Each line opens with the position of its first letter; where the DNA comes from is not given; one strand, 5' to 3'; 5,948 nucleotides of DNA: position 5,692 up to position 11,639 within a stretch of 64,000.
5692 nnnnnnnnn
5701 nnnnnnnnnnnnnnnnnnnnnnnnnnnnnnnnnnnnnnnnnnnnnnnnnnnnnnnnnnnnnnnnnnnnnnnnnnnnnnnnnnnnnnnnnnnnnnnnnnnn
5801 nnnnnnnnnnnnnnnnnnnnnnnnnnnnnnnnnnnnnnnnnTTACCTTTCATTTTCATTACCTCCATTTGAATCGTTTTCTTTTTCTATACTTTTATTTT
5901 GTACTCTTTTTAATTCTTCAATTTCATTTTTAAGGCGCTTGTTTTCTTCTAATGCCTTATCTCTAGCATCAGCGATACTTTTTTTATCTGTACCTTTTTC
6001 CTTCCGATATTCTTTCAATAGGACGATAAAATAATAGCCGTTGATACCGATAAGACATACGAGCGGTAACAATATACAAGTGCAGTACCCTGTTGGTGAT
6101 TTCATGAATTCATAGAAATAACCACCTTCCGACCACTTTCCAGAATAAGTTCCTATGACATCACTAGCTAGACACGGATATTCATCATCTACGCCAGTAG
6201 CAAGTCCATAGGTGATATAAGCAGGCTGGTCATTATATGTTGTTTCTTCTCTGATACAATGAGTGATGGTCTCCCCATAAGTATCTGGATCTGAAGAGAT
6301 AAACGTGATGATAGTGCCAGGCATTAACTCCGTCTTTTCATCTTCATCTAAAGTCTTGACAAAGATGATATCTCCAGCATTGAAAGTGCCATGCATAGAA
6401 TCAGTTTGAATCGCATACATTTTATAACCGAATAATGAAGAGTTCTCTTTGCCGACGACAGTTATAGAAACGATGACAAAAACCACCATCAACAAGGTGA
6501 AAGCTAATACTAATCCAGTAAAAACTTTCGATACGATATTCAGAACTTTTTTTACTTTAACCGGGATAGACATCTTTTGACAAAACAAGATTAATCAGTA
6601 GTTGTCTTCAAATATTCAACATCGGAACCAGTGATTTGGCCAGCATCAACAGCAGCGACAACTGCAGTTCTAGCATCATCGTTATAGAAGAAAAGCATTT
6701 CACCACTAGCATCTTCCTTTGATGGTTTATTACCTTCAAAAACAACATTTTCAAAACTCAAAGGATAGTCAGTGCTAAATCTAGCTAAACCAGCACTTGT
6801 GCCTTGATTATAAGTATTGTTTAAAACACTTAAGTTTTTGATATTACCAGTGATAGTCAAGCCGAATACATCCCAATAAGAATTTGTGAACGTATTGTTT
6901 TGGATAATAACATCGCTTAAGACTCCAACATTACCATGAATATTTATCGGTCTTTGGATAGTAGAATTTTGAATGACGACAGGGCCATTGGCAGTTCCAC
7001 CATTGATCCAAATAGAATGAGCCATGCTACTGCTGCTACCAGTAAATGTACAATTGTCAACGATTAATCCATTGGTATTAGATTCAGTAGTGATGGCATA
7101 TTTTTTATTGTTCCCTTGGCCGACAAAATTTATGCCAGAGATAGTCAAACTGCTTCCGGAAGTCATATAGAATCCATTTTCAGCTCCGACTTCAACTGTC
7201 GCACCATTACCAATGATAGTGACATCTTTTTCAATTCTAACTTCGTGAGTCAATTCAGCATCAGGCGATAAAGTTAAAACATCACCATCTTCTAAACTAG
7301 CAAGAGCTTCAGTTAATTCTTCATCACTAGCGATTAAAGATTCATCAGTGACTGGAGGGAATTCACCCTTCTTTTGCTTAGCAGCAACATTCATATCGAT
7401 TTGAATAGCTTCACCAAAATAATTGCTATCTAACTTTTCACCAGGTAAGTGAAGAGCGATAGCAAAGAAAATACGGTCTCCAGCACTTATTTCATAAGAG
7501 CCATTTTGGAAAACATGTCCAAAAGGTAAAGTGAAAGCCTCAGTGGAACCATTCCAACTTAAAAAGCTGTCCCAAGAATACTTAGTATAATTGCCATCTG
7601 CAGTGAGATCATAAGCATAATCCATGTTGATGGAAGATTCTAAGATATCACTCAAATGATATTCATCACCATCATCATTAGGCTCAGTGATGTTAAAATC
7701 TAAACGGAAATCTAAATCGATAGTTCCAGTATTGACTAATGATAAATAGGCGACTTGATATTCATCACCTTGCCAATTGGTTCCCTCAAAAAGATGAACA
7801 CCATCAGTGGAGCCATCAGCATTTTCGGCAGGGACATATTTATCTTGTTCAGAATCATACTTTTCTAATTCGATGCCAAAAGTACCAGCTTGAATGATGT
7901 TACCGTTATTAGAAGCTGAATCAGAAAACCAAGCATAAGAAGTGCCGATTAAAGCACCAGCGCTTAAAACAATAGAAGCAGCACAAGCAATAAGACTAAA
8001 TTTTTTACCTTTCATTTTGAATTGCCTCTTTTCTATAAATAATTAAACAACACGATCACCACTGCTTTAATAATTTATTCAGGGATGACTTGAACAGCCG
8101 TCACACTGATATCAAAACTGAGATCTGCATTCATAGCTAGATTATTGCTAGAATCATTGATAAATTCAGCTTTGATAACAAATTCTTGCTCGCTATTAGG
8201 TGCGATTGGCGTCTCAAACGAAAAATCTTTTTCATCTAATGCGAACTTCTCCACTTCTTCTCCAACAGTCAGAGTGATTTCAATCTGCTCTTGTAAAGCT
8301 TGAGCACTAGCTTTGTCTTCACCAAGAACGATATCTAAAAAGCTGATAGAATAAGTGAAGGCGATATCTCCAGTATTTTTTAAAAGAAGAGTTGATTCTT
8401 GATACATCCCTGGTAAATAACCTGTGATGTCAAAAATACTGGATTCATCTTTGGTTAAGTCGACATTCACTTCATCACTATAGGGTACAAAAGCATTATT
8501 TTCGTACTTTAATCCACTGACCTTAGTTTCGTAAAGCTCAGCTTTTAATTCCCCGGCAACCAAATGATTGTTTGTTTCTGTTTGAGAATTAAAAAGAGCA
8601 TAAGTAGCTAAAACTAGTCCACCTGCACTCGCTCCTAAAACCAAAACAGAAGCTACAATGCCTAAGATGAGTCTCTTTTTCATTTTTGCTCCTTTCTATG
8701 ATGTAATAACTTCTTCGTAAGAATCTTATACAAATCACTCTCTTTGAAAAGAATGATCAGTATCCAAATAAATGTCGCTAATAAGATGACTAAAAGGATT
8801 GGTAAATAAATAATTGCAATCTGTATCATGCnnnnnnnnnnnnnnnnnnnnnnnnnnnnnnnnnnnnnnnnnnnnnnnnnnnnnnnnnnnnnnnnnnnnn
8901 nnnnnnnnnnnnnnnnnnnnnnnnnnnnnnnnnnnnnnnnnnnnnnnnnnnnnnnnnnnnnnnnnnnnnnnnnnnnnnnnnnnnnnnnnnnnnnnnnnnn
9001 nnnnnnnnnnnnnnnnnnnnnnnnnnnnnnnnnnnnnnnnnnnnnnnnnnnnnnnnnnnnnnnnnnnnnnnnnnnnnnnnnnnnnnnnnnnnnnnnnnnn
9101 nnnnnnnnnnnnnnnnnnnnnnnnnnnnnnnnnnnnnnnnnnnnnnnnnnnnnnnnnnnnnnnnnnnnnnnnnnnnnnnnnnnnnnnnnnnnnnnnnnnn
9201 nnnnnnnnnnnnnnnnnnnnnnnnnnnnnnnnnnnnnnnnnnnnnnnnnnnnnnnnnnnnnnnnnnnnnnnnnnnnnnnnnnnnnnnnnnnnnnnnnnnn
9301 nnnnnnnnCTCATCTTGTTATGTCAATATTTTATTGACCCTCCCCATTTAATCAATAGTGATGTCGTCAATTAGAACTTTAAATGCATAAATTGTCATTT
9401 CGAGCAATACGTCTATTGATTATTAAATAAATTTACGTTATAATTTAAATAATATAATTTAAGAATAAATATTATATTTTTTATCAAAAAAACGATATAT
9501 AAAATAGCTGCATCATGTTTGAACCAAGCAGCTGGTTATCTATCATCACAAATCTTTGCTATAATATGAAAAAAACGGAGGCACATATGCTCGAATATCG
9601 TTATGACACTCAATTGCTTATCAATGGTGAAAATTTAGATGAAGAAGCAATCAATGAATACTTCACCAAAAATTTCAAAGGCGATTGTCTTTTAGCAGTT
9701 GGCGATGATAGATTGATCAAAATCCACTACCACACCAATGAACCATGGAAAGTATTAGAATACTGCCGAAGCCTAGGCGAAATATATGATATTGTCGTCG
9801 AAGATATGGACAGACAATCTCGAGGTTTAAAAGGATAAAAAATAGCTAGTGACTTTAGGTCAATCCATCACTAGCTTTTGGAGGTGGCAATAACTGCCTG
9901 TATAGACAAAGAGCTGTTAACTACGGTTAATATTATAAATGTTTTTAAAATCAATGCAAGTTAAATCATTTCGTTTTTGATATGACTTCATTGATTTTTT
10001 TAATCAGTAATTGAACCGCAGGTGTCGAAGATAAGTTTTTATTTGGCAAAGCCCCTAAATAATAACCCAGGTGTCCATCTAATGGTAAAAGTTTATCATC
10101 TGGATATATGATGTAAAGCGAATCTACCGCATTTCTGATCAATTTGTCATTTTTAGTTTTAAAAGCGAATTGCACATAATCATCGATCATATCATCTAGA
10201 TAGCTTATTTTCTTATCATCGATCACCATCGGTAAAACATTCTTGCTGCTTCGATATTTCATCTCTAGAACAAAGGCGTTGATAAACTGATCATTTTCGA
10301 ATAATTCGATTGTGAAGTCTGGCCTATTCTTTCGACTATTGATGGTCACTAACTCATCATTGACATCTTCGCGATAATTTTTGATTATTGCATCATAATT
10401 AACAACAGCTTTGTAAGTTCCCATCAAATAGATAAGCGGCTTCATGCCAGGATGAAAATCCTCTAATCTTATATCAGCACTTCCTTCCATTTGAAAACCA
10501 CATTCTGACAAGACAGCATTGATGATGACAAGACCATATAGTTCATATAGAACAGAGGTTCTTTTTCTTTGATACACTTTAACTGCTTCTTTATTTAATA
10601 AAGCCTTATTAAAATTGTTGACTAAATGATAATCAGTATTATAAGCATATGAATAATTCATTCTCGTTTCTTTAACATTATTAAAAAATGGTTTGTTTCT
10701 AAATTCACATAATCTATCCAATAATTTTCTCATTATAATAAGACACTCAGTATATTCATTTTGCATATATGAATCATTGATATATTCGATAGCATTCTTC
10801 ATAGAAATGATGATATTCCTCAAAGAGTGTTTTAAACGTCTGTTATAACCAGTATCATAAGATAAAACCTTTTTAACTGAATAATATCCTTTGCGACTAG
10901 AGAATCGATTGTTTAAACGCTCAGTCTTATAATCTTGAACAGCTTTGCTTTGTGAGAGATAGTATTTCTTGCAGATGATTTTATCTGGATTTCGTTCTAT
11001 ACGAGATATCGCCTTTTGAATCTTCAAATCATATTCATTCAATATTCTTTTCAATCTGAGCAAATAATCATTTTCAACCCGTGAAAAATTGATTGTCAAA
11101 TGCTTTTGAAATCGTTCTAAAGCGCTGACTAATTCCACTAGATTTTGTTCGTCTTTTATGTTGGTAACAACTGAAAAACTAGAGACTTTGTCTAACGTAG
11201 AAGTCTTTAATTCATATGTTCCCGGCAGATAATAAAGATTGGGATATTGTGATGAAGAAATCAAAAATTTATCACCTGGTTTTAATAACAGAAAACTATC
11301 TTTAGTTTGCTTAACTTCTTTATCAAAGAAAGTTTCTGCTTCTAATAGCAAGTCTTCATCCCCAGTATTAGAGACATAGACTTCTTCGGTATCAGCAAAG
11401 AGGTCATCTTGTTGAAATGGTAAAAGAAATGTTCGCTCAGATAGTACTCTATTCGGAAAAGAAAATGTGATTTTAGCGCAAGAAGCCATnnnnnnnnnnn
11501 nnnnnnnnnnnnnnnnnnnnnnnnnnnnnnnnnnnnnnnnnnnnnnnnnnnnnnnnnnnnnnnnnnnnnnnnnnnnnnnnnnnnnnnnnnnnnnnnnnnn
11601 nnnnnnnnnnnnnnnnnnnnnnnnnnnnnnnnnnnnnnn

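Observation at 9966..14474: Four-gene McrBC-like restriction operon with two extra upstream genes of unknown function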

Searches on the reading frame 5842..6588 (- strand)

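Call 65: search_protein_families(library=pfam, proteins=[window:5842-6588:-], max_evalue=0.001)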
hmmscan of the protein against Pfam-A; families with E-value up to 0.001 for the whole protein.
window:5842-6588:- (248 aa): 1 family
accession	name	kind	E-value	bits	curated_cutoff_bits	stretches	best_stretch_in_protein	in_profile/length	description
PF15990.10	UPF0767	-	0.00032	21.2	27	1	168-229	12-72/83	UPF0767 family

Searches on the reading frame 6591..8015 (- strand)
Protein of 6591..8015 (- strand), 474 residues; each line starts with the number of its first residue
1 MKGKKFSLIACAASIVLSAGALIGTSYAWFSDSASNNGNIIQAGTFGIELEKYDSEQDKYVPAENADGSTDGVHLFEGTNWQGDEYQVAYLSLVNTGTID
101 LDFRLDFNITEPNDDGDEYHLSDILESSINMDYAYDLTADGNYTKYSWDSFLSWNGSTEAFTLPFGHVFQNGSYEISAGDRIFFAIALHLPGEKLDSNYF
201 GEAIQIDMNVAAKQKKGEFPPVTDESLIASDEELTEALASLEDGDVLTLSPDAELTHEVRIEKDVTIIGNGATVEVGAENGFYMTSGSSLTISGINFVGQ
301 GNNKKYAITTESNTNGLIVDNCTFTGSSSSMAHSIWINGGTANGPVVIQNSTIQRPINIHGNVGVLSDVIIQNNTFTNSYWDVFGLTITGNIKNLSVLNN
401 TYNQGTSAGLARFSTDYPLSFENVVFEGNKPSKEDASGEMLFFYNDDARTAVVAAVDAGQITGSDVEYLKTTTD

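Call 65: search_protein_families(library=pfam, proteins=[window:6591-8015:-], max_evalue=0.001)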
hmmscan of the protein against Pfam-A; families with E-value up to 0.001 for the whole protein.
window:6591-8015:- (474 aa): 1 family
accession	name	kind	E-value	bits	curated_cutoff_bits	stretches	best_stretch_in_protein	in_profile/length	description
PF12389.13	Peptidase_M73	-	0.00081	19.7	22.5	0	11-51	9-48/196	Camelysin metallo-endopeptidase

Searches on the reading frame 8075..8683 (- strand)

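Call 65: search_protein_families(library=pfam, proteins=[window:8075-8683:-], max_evalue=0.001)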
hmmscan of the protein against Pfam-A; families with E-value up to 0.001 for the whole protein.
window:8075-8683:- (202 aa): 1 family
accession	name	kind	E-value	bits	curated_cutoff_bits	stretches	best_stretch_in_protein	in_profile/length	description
PF12389.13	Peptidase_M73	-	2.4e-05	24.7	22.5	0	1-54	2-51/196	Camelysin metallo-endopeptidase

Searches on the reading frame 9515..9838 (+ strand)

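Call 65: search_protein_families(library=pfam, proteins=[window:9515-9838:+], max_evalue=0.001)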
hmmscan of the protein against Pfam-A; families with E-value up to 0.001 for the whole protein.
window:9515-9838:+ (107 aa): 1 family
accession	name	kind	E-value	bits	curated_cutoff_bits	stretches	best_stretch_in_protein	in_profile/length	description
PF21645.3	FakA-like_M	-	3.6e-19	68.8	24.9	1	27-103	1-78/80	Fatty acid kinase subunit A-like, middle domain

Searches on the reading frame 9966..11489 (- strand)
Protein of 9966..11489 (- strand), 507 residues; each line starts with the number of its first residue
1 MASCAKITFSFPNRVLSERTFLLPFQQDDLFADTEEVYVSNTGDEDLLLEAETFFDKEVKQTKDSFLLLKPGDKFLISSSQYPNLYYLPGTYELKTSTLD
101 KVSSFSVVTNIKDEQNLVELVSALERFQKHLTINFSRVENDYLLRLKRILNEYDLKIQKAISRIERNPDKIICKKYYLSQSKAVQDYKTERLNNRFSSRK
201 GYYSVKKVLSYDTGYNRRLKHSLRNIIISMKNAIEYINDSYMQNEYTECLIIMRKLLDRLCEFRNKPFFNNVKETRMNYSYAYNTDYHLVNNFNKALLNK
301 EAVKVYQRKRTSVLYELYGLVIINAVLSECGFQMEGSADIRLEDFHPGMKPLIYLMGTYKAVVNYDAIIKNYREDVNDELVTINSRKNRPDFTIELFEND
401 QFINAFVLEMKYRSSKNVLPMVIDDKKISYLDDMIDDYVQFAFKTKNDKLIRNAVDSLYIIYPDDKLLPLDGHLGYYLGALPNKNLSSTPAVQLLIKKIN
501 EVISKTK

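Call 3: search_protein_families(library=pfam, proteins=[window:9966-11489:-], max_evalue=1)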
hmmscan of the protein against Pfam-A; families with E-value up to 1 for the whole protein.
window:9966-11489:- (507 aa): 1 family
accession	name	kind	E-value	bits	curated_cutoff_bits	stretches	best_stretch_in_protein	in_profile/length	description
PF18999.5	DUF5728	-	0.098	12.6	25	1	131-228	76-173/188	Family of unknown function (DUF5728)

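Call 4: search_protein_families(library=padloc, proteins=[window:9966-11489:-], max_evalue=1)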
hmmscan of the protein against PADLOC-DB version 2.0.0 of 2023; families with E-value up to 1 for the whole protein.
window:9966-11489:- (507 aa): 0 families

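Call 5: search_protein_families(library=ncbifam, proteins=[window:9966-11489:-], max_evalue=1)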
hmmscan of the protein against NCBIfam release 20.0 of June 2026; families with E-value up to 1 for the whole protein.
window:9966-11489:- (507 aa): 0 families

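Call 7: search_solved_structures(query=window:9966-11489:-, max_evalue=10)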
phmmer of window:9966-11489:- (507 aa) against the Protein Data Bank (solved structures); distinct sequences matched with E-value up to 10: 0.

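Call 23: search_protein_families(library=pfam, alignment_id=A2, max_evalue=0.1)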
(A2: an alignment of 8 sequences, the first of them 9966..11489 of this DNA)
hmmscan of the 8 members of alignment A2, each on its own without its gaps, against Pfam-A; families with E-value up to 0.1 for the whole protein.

A. member 1, window:9966-11489:- (507 aa): 1 family
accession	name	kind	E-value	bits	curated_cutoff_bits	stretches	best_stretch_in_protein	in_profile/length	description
PF18999.5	DUF5728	-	0.098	12.6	25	0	131-228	76-173/188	Family of unknown function (DUF5728)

B. families by the number of members that match (of 8 scanned): 6 families
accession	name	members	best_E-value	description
PF09823.15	DUF2357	4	4.4e-12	Domain of unknown function (DUF2357)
PF04411.18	PDDEXK_7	4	5.5e-07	PD-(D/E)XK nuclease superfamily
PF24844.1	PolC_DP2_central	1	0.0056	DNA polymerase II large subunit DP2, central domain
PF21667.2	Nop5_N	1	0.063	Nop5, N-terminal domain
PF07076.17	DUF1344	1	0.093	Protein of unknown function (DUF1344)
PF18999.5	DUF5728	1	0.098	Family of unknown function (DUF5728)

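Call 24: search_protein_families(library=padloc, alignment_id=A2, max_evalue=0.1)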
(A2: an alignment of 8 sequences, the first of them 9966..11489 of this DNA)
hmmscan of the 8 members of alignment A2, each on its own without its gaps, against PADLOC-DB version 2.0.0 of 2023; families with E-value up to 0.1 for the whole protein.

A. member 1, window:9966-11489:- (507 aa): 0 families

B. families by the number of members that match (of 8 scanned): 1 family
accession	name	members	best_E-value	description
PDLC01010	Csm2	1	0.0076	CRISPR type III-A/MTUBE-associated protein Csm2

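Call 25: search_solved_structures(query=A2, max_evalue=10, show_alignments=1)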
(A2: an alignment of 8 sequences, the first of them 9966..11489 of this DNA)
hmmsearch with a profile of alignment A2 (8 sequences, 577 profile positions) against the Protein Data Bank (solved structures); distinct sequences matched with E-value up to 10: 1.
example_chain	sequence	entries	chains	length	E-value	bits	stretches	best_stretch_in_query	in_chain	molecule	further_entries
8a3k_UNK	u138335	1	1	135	1.4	10.6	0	123-184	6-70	sc-apCC-4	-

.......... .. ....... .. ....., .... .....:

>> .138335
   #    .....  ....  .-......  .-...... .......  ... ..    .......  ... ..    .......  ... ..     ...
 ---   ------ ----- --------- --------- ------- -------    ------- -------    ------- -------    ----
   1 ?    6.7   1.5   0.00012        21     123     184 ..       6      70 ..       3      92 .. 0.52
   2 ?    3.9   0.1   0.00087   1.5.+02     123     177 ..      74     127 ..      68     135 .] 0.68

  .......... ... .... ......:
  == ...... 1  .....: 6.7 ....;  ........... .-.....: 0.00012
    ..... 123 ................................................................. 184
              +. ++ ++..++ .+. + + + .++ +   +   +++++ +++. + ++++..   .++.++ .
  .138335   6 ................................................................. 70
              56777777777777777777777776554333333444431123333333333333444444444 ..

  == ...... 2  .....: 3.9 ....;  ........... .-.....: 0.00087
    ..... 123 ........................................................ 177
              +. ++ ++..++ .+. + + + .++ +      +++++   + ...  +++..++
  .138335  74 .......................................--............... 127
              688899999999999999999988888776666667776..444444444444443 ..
